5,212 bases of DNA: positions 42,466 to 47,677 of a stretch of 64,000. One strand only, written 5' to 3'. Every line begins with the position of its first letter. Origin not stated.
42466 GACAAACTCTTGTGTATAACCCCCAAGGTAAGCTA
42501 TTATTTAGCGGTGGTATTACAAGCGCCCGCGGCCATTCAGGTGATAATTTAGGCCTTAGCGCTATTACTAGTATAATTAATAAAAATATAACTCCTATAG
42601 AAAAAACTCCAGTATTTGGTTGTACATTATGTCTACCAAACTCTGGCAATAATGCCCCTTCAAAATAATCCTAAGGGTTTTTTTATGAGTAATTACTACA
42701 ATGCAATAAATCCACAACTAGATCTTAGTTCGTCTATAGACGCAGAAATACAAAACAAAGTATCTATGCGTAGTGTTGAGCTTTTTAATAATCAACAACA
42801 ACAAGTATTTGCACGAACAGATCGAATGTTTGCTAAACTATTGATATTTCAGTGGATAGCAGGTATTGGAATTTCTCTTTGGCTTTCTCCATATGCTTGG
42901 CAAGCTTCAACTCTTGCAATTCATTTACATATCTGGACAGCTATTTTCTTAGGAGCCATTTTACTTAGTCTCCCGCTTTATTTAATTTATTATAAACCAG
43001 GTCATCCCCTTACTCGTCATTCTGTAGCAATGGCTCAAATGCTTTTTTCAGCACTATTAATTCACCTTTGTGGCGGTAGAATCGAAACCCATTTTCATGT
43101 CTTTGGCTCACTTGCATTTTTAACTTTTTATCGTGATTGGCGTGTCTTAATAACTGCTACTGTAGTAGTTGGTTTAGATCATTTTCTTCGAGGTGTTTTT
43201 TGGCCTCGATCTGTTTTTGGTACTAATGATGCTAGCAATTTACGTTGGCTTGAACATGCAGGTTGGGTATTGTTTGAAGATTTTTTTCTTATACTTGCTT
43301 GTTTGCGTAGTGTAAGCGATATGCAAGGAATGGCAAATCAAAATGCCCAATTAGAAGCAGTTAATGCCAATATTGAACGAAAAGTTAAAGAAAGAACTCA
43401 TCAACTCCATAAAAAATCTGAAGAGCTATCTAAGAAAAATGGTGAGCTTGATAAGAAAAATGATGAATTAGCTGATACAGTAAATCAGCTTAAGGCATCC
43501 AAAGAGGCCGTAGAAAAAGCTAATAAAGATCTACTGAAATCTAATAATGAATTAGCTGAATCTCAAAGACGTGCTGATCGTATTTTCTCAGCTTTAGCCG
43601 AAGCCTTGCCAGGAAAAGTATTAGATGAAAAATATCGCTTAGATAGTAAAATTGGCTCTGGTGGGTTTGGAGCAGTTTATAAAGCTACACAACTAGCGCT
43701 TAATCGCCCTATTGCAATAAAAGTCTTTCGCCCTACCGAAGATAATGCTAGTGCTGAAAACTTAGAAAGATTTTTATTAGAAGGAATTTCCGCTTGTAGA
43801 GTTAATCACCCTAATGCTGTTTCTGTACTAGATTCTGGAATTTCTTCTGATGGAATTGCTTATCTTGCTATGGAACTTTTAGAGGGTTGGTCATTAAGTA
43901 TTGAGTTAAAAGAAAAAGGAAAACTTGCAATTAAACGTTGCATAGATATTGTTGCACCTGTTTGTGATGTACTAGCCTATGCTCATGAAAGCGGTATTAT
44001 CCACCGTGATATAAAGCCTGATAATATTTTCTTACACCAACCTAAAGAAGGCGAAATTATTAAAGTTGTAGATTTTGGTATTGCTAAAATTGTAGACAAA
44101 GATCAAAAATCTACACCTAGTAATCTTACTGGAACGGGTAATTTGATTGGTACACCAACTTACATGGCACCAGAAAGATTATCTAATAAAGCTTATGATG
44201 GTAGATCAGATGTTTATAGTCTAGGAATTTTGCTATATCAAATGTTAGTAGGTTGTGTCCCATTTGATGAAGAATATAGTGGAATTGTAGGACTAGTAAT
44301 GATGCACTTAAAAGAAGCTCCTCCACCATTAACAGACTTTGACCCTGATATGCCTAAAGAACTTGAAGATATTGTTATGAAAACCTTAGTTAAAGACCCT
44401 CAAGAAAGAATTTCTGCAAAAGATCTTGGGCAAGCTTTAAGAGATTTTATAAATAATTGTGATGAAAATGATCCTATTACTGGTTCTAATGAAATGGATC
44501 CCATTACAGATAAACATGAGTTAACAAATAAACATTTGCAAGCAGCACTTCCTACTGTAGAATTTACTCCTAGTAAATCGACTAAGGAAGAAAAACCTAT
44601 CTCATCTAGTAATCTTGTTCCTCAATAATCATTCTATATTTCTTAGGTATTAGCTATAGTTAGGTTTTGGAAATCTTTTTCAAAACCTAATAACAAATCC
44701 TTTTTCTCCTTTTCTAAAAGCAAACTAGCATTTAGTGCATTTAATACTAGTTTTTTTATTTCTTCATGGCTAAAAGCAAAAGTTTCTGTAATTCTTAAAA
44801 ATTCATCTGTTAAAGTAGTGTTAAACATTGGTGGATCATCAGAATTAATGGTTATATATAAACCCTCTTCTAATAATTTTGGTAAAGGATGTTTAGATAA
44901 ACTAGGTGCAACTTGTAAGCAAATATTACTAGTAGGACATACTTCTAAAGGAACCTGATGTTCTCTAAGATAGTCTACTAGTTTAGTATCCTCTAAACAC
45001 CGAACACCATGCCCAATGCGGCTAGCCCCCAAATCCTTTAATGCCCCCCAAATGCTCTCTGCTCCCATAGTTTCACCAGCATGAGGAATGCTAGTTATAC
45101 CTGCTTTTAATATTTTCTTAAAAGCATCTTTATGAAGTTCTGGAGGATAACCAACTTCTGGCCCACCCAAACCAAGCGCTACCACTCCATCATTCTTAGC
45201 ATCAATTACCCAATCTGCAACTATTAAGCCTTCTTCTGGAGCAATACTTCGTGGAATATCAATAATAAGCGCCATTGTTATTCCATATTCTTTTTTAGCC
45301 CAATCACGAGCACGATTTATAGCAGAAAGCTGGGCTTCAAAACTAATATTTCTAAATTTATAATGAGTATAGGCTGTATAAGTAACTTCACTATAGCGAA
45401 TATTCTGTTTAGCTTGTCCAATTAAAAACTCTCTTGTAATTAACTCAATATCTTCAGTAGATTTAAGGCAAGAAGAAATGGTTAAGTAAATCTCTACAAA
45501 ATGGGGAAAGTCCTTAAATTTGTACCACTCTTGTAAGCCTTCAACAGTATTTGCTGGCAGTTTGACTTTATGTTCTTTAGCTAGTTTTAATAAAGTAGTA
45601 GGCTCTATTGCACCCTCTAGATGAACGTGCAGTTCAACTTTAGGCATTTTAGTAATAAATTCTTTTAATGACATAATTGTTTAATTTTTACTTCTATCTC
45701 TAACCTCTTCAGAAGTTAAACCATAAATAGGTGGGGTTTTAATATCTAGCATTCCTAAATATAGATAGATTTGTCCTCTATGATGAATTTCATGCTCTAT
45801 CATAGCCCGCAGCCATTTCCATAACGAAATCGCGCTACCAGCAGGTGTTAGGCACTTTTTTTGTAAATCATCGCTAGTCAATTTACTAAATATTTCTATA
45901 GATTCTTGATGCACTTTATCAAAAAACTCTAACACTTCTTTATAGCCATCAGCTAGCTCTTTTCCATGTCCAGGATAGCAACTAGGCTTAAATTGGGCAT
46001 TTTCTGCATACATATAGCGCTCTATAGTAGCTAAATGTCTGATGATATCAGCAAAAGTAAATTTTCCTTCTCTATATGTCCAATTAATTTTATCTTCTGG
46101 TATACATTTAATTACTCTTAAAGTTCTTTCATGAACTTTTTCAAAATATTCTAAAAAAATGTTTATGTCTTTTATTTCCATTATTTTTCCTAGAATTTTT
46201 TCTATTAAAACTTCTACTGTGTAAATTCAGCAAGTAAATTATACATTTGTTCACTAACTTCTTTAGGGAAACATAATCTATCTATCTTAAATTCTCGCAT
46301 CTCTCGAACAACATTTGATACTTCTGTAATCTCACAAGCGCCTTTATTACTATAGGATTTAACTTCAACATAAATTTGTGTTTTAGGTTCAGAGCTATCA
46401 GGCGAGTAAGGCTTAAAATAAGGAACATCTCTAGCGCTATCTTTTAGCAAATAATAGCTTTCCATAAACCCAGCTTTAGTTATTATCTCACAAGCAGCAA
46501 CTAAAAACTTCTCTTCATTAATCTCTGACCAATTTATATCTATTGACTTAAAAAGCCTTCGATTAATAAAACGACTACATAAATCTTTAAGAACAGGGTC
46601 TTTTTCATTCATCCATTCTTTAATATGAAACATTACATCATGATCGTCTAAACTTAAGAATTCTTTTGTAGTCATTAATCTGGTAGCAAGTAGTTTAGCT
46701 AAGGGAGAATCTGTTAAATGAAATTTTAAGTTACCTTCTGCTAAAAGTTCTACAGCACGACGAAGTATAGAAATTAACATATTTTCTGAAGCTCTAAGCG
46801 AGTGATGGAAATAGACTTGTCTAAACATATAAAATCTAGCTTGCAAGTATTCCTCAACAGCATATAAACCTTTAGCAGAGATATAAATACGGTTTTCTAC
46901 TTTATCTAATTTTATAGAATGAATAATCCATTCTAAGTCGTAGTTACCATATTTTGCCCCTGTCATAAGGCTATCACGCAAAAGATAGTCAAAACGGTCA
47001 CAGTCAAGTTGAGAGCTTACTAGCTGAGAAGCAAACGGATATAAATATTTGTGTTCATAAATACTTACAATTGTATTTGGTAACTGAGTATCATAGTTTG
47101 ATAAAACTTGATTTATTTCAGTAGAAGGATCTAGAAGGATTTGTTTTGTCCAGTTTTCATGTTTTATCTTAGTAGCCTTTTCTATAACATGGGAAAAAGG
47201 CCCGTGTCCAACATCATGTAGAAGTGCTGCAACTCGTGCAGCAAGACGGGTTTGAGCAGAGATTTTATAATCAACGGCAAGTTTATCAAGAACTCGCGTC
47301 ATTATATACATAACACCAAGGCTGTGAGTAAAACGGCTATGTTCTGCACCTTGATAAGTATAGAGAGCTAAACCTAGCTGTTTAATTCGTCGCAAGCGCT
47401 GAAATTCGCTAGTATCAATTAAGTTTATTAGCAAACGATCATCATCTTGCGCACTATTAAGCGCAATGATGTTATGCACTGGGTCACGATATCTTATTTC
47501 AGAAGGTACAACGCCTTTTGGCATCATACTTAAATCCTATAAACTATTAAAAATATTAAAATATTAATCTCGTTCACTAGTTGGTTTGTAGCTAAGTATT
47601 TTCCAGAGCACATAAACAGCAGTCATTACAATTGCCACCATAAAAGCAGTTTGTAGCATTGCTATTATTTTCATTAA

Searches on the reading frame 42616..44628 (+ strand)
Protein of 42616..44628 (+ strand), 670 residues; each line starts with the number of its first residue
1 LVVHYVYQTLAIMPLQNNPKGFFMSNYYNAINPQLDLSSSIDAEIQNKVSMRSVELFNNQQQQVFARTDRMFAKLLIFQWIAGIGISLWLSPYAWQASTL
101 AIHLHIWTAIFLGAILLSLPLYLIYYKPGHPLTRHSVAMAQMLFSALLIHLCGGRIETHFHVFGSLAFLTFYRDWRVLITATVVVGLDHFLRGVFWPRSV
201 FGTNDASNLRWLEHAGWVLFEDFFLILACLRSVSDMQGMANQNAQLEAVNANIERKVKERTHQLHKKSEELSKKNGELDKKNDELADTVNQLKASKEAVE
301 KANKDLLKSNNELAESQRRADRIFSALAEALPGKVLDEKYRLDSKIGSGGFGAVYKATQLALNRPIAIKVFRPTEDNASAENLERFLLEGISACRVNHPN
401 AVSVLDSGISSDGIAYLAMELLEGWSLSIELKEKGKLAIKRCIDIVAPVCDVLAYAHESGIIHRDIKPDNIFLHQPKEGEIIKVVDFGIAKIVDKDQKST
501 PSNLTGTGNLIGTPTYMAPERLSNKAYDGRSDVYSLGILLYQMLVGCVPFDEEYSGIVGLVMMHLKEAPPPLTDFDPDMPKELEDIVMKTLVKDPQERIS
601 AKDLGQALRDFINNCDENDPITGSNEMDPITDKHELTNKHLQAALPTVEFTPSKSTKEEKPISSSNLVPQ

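Call 4: search_protein_families(library=pfam, proteins=[window:42616-44628:+], max_evalue=0.1)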
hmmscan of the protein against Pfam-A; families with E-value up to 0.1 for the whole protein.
window:42616-44628:+ (670 aa): 13 families
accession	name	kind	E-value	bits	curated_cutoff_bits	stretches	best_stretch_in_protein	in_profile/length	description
PF00069.31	Pkinase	-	3e-52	178.1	31.7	1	340-604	1-257/263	Protein kinase domain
PF07714.23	PK_Tyr_Ser-Thr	-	2e-32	113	23.1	1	342-607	3-257/258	Protein tyrosine and serine/threonine kinase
PF17667.7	Pkinase_fungal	-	5.2e-05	22.6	24.1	1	458-535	305-378/387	Fungal protein kinase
PF11101.13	DUF2884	-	0.00017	21.7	30.6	1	235-294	165-224/228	Protein of unknown function (DUF2884)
PF01636.29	APH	-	0.00053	20.3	23.2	1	456-492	165-199/239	Phosphotransferase enzyme family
PF06293.20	Kdo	-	0.00086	19.2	21.3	1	388-498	65-177/207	Lipopolysaccharide kinase (Kdo/WaaP) family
PF00170.26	bZIP_1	-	0.0013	19.2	27.6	1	256-295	23-62/64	bZIP transcription factor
PF04977.20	DivIC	-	0.0029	17.8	28.9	1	260-302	18-60/80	Septum formation initiator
PF14531.12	Kinase-like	-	0.0091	15.7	25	0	444-558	149-259/289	Kinase-like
PF12072.13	RNase_Y_N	-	0.014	15.3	32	1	249-318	65-134/201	RNase Y N-terminal region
PF11932.13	DUF3450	-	0.059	13.1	32.6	1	240-327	14-98/241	Protein of unknown function (DUF3450)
PF02601.20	Exonuc_VII_L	-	0.081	12.8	35.9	0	248-337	155-254/315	Exonuclease VII, large subunit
PF19353.4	DUF5930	-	0.092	12.2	27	0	248-331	154-234/320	Family of unknown function (DUF5930)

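Call 5: search_protein_families(library=ncbifam, proteins=[window:42616-44628:+], max_evalue=0.1)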
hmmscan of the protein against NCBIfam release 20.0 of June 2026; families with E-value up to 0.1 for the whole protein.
window:42616-44628:+ (670 aa): 31 families (the best 25 are shown)
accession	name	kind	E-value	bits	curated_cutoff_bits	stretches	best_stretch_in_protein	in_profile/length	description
NF033483.0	PknB_PASTA_kin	equivalog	1.2e-82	278.8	450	1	333-635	2-292/563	Stk1 family PASTA domain-containing Ser/Thr kinase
NF047741.1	antiphage_MADS6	equivalog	9.8e-48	163.1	460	2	427-621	285-470/612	methylation-associated defense system protein kinase MAD6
NF052427.1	StpK7MSMEG_1200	equivalog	1.4e-45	155.9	900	1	339-616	8-273/601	serine/threonine protein kinase StpK7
NF009651.0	PRK13184.1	equivalog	7.3e-40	136.7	839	1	338-613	2-292/932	serine/threonine-protein kinase PknD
TIGR03903.1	TOMM_kin_cyc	equivalog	3.2e-37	128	705.75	1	366-551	6-190/1267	TOMM system kinase/cyclase fusion protein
NF053615.1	SerThrKinAfsKStmc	equivalog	2.2e-22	79.6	1300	1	344-625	19-281/809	protein serine/threonine kinase AfsK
NF038150.1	lanthi_synth_IV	equivalog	2.2e-22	79.2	650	1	333-633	184-475/851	class IV lanthionine synthetase LanL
NF033442.0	BREX_PglW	equivalog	6.5e-19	67.2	990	1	329-644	503-799/1391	BREX system serine/threonine kinase PglW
NF043056.1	T4SS_LegK1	equivalog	4.4e-13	48.7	550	1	411-540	150-280/516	Dot/Icm T4SS effector kinase LegK1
NF038151.1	lanthi_synth_III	equivalog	1.5e-09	36.9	575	1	339-551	221-430/833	class III lanthionine synthetase LanKC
NF058632.1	SerThrKinPrkT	equivalog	1.5e-08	34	280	1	330-488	13-163/322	serine/threonine protein kinase PrkT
TIGR03724.2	arch_bud32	equivalog_domain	5.6e-06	26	125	1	416-497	69-138/193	KEOPS complex kinase/ATPase Bud32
NF053512.1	nitric_RR_NosR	exception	8.6e-05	21.7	400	1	239-314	131-207/422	response regulator c-di-GMP phosphodiesterase, NosR family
NF041408.1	XopAU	subfamily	0.00013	21.7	450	1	452-603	340-473/498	XopAU family type III secretion system effector serine/threonine kinase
TIGR02168.1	SMC_prok_B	equivalog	0.00032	18.6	567.35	1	236-323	409-496/1181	chromosome segregation protein SMC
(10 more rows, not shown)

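Call 7: search_protein_families(library=padloc, proteins=[window:42616-44628:+], max_evalue=0.1)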
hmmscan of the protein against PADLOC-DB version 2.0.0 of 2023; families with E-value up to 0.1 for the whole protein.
window:42616-44628:+ (670 aa): 56 families (the best 25 are shown)
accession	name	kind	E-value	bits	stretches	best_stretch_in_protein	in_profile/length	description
PDLC04042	PD-T4-6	-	6.5e-80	266.9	1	334-619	5-280/292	-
PDLC04061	PD-T4-6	-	3.2e-79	265.8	1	333-641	11-313/510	-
PDLC04060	PD-T4-6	-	4.1e-78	261.4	1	333-622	3-280/486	-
PDLC04053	PD-T4-6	-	3.9e-74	247.9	1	338-626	9-286/311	-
PDLC04054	PD-T4-6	-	5.5e-71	237.8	1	333-624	6-286/347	-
PDLC04043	PD-T4-6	-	4e-69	231.8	1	339-616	16-282/452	-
PDLC04138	mad6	-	8.6e-69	231.1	1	289-639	3-343/659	mads_6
PDLC04057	PD-T4-6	-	1.8e-67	226.3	1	333-665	3-322/443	-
PDLC04041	PD-T4-6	-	3.1e-66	222.4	1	329-611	19-293/443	-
PDLC04047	PD-T4-6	-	1.6e-63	212.8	1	334-628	6-289/327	-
PDLC04039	PD-T4-6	-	2e-62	209.7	1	333-616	10-280/458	-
PDLC04052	PD-T4-6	-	1.2e-59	200.9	1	334-612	5-277/496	-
PDLC04048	PD-T4-6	-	1.3e-55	187.2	1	333-615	5-273/354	-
PDLC01088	C3a189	-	5.7e-55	185.2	1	342-600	4-250/840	kinase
PDLC04040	PD-T4-6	-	1.3e-49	167.4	1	346-601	2-255/547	-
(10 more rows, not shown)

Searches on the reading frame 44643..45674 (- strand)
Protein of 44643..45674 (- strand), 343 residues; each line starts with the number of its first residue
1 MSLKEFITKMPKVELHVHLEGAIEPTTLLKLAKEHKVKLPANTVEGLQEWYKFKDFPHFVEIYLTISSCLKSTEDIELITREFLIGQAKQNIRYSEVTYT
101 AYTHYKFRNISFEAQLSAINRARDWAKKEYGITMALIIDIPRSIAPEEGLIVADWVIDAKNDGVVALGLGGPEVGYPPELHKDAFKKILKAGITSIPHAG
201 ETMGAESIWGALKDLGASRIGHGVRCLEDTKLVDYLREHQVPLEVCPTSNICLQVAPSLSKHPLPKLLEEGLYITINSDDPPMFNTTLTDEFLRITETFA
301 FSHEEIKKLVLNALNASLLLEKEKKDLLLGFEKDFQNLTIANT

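Call 42: search_protein_families(library=pfam, proteins=[window:44643-45674:-], max_evalue=0.001)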
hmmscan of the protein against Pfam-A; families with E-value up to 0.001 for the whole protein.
window:44643-45674:- (343 aa): 2 families
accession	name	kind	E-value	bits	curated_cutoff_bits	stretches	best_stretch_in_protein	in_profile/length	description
PF00962.28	A_deaminase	-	3e-91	306.4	27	1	11-328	1-324/330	Adenosine deaminase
PF19326.5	AMP_deaminase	-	4.6e-07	29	27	1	196-327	455-585/630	AMP deaminase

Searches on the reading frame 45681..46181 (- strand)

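Call 42: search_protein_families(library=pfam, proteins=[window:45681-46181:-], max_evalue=0.001)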
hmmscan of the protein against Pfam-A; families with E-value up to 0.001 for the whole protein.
window:45681-46181:- (166 aa): 4 families
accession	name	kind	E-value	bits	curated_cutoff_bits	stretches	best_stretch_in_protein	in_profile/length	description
PF12867.12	DinB_2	-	6.8e-20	72.3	24.8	1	13-138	2-128/128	DinB superfamily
PF05163.17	DinB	-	8.5e-13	49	23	1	9-159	8-159/165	DinB family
PF04978.18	MST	-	6.9e-06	27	27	1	12-138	5-140/149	Mycothiol-S-transferase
PF07609.16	DUF1572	-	2.4e-05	24.6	23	1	10-140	11-144/163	Protein of unknown function (DUF1572)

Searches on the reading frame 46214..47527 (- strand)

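Call 42: search_protein_families(library=pfam, proteins=[window:46214-47527:-], max_evalue=0.001)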
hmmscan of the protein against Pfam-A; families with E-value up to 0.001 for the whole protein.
window:46214-47527:- (437 aa): 2 families
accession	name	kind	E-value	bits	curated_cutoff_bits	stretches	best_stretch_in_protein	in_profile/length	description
PF19276.4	HD_assoc_2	-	5.6e-13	49.3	23.1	1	197-260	2-63/222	HD associated region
PF01966.28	HD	-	5.9e-11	43.1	22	1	65-145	1-69/116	HD domain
